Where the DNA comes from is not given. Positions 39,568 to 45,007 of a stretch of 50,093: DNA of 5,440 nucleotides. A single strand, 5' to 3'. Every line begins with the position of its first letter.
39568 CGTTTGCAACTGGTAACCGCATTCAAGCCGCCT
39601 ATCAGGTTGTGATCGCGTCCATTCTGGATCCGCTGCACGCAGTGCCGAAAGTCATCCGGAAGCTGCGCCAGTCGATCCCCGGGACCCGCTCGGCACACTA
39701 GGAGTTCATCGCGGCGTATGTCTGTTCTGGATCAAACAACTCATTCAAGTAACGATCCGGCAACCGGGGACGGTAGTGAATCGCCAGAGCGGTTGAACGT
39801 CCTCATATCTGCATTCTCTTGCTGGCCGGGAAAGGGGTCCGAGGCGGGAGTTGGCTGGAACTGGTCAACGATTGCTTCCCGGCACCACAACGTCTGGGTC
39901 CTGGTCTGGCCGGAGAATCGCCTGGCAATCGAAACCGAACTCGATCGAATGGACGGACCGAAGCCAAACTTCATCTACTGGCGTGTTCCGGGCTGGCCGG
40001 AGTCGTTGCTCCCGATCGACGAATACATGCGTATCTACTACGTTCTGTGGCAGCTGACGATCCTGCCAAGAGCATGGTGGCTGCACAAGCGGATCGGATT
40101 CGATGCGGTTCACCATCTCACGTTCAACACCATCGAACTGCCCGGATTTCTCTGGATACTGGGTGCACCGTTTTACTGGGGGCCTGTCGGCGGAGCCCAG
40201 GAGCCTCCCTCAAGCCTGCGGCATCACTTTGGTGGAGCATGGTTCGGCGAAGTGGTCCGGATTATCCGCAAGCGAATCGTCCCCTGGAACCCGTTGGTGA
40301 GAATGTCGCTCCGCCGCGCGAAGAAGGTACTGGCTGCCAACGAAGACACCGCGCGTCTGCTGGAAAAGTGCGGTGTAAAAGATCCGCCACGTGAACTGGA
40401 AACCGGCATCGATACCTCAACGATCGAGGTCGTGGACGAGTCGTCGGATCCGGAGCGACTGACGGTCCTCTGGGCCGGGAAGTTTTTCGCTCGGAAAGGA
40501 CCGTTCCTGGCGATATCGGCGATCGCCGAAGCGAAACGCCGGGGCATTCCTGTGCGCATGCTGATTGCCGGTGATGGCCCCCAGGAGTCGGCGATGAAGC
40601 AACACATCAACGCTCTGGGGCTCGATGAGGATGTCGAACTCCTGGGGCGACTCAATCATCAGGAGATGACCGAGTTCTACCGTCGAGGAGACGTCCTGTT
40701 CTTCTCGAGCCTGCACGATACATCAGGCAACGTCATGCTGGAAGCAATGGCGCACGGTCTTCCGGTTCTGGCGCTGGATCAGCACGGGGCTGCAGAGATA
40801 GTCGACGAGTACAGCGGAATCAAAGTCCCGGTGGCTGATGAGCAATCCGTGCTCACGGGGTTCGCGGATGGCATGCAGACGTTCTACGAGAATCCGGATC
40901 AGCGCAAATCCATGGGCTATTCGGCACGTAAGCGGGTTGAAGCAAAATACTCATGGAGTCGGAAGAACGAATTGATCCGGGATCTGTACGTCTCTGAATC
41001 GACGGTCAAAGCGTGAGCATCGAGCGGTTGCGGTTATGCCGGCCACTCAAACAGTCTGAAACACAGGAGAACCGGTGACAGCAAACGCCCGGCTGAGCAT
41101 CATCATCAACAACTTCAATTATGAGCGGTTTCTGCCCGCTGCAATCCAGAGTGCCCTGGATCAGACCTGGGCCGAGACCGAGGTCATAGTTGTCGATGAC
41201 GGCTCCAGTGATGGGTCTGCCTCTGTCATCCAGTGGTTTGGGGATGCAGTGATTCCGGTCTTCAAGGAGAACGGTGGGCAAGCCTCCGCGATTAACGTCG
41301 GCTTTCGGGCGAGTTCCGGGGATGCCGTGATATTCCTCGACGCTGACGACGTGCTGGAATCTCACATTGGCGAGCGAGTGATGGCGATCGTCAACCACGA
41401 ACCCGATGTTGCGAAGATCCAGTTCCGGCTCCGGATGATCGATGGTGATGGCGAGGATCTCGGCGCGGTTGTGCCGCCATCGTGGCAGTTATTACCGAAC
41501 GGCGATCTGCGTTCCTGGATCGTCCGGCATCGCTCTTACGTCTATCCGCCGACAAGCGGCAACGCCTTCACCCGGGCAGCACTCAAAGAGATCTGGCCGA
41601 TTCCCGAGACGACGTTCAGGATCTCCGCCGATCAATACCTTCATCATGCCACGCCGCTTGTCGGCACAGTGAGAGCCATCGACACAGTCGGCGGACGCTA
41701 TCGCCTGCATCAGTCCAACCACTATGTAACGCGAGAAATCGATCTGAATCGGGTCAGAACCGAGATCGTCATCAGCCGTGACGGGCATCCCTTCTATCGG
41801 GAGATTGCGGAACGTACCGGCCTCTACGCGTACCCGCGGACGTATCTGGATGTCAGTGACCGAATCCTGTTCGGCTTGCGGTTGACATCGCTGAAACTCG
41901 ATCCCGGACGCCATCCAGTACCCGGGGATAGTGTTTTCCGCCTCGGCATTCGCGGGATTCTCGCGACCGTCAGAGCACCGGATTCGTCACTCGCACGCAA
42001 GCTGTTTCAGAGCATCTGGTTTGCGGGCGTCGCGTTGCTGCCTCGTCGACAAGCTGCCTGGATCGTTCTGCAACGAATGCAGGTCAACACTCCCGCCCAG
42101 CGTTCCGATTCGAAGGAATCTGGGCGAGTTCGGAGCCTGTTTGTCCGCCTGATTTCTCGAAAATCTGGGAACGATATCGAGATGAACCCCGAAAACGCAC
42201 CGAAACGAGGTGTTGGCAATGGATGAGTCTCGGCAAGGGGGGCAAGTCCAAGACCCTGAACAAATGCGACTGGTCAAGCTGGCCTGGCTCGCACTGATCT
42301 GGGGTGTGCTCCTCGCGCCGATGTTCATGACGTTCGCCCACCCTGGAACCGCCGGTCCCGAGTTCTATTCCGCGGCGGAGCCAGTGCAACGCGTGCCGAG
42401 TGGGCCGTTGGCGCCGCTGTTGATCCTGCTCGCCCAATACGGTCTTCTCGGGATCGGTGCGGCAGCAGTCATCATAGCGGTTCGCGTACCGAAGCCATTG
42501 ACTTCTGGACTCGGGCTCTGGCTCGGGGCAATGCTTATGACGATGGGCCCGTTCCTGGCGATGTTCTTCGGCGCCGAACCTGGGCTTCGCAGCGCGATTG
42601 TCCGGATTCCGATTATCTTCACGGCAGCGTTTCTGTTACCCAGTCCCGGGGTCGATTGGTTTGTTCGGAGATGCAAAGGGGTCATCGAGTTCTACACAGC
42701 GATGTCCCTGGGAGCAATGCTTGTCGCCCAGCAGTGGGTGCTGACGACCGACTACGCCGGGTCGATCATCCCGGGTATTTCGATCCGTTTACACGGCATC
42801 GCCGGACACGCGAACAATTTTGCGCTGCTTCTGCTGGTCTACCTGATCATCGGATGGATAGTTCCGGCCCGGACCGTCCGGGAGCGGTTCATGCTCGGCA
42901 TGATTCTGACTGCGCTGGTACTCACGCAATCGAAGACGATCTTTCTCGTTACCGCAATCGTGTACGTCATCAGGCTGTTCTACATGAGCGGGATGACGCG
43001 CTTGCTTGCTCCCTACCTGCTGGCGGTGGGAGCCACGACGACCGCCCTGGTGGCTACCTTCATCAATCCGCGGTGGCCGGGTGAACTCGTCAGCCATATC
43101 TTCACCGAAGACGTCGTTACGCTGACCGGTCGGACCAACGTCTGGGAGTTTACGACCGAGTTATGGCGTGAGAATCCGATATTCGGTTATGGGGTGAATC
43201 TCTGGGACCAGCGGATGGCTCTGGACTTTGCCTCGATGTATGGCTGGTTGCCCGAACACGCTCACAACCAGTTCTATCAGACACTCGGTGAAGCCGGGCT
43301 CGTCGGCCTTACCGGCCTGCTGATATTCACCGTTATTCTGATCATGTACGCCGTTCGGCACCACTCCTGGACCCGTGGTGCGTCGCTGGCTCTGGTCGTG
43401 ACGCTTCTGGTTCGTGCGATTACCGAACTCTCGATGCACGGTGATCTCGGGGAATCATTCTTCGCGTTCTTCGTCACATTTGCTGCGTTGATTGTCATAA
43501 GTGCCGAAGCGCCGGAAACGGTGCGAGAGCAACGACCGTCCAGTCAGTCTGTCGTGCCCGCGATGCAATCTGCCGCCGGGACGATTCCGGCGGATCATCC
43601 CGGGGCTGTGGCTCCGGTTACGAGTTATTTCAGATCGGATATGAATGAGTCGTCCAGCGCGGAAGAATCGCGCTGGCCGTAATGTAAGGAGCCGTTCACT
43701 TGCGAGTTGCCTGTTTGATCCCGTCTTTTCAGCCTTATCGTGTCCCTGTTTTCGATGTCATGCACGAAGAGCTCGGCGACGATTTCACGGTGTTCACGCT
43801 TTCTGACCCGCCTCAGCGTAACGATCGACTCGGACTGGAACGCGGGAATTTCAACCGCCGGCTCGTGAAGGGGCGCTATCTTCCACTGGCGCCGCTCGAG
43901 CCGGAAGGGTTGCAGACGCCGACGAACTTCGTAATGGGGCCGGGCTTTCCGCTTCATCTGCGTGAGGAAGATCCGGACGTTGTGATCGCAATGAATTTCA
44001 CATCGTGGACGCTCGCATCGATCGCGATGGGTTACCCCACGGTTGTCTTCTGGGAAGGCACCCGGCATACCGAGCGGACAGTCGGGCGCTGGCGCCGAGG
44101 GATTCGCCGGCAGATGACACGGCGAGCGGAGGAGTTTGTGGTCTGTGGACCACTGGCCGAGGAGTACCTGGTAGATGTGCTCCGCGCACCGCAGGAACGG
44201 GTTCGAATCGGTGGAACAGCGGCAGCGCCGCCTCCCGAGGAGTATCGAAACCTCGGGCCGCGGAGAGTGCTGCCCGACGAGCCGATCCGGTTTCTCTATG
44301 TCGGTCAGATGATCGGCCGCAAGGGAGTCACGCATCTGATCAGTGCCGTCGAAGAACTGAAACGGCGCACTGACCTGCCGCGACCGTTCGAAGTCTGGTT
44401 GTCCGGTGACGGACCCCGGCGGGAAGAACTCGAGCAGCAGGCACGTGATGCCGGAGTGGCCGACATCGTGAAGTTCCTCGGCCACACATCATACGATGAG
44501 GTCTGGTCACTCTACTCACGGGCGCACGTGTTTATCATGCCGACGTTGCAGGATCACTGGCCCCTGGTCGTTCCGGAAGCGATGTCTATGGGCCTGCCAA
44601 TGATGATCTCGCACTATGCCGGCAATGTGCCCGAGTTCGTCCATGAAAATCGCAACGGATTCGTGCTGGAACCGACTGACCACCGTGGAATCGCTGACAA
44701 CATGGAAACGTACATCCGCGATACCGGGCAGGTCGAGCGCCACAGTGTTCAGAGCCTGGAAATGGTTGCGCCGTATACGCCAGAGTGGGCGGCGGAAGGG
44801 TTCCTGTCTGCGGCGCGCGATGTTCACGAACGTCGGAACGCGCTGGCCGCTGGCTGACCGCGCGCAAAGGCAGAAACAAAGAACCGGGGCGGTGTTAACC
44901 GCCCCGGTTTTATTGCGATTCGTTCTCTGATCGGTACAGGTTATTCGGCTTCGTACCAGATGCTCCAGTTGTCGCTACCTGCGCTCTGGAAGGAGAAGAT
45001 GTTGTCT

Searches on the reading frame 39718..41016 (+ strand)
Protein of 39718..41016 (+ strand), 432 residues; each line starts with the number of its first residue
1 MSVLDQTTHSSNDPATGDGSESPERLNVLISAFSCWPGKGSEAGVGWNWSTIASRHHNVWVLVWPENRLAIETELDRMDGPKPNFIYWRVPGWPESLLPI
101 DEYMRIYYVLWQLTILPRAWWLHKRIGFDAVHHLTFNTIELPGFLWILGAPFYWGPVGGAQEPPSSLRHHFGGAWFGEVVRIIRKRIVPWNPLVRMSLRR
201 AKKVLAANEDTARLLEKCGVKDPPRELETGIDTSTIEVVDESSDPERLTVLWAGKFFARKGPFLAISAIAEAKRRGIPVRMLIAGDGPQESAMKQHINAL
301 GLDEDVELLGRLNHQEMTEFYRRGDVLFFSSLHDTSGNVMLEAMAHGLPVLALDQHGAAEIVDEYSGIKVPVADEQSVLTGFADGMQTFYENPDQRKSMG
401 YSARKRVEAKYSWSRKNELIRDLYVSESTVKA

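Call 8: search_protein_families(library=pfam, proteins=[window:39718-41016:+])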
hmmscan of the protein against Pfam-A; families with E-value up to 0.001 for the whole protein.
window:39718-41016:+ (432 aa): 5 families
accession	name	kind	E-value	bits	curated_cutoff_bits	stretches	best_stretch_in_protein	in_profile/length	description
PF00534.26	Glycos_transf_1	-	8.6e-28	97.4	26.4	1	243-406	11-172/172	Glycosyl transferases group 1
PF13692.12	Glyco_trans_1_4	-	1.3e-24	87.5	27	1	249-378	3-132/142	Glycosyl transferases group 1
PF20706.3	GT4-conflict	-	6.1e-12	45.6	26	1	212-415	162-380/385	Family 4 Glycosyltransferase in conflict systems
PF13524.12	Glyco_trans_1_2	-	4.5e-09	36.8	25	1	277-416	15-138/144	Glycosyl transferase-like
PF13439.12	Glyco_transf_4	-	0.00049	20.6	28.5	0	107-234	52-169/170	Glycosyltransferase Family 4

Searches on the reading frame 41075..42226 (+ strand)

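Call 9: search_protein_families(library=pfam, proteins=[window:41075-42226:+])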
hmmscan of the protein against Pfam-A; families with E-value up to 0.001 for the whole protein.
window:41075-42226:+ (383 aa): 3 families
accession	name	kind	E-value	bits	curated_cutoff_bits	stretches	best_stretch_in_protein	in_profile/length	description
PF00535.33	Glycos_transf_2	-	3.9e-24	85.9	23.3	1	8-124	1-122/168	Glycosyl transferase family 2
PF13641.12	Glyco_tranf_2_3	-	2.1e-09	38.2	27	1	6-173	2-174/230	Glycosyltransferase like family 2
PF10111.15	Glyco_tranf_2_2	-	2.1e-07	31.1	27.3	1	33-105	28-105/276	Glycosyltransferase like family 2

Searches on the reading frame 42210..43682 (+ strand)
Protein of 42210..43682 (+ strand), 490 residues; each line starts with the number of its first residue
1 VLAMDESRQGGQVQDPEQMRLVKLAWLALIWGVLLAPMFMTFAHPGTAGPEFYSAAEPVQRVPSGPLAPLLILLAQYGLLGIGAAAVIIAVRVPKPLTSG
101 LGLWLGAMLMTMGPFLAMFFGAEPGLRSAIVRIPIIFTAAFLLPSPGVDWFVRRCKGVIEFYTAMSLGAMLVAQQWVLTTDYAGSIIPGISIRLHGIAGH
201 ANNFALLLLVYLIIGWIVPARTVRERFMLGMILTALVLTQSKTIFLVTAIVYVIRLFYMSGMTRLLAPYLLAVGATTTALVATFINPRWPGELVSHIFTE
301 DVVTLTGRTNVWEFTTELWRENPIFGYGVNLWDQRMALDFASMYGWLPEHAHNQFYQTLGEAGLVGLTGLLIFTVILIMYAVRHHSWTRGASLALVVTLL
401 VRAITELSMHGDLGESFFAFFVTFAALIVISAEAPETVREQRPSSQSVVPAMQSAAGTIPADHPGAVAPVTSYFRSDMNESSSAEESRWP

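Call 9: search_protein_families(library=pfam, proteins=[window:42210-43682:+])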
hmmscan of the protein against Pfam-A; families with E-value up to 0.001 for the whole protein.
window:42210-43682:+ (490 aa): 1 family
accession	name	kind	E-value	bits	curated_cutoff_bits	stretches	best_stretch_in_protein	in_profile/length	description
PF04932.20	Wzy_C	-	5.6e-16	59.1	31.7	1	229-370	3-148/149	O-Antigen ligase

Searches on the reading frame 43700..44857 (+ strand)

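Call 9: search_protein_families(library=pfam, proteins=[window:43700-44857:+])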
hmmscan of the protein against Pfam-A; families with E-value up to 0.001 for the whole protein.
window:43700-44857:+ (385 aa): 5 families
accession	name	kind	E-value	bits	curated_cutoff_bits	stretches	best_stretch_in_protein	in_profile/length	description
PF00534.26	Glycos_transf_1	-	5.5e-31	107.9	26.4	1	191-343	11-160/172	Glycosyl transferases group 1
PF13692.12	Glyco_trans_1_4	-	2e-28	99.9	27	1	197-341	3-142/142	Glycosyl transferases group 1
PF13579.12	Glyco_trans_4_4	-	2.4e-12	47.9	29.7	1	24-169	16-153/158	Glycosyl transferase 4-like domain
PF20706.3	GT4-conflict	-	1.2e-11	44.7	26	1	128-309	132-316/385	Family 4 Glycosyltransferase in conflict systems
PF13439.12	Glyco_transf_4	-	1.3e-08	35.5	28.5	1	24-170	17-161/170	Glycosyltransferase Family 4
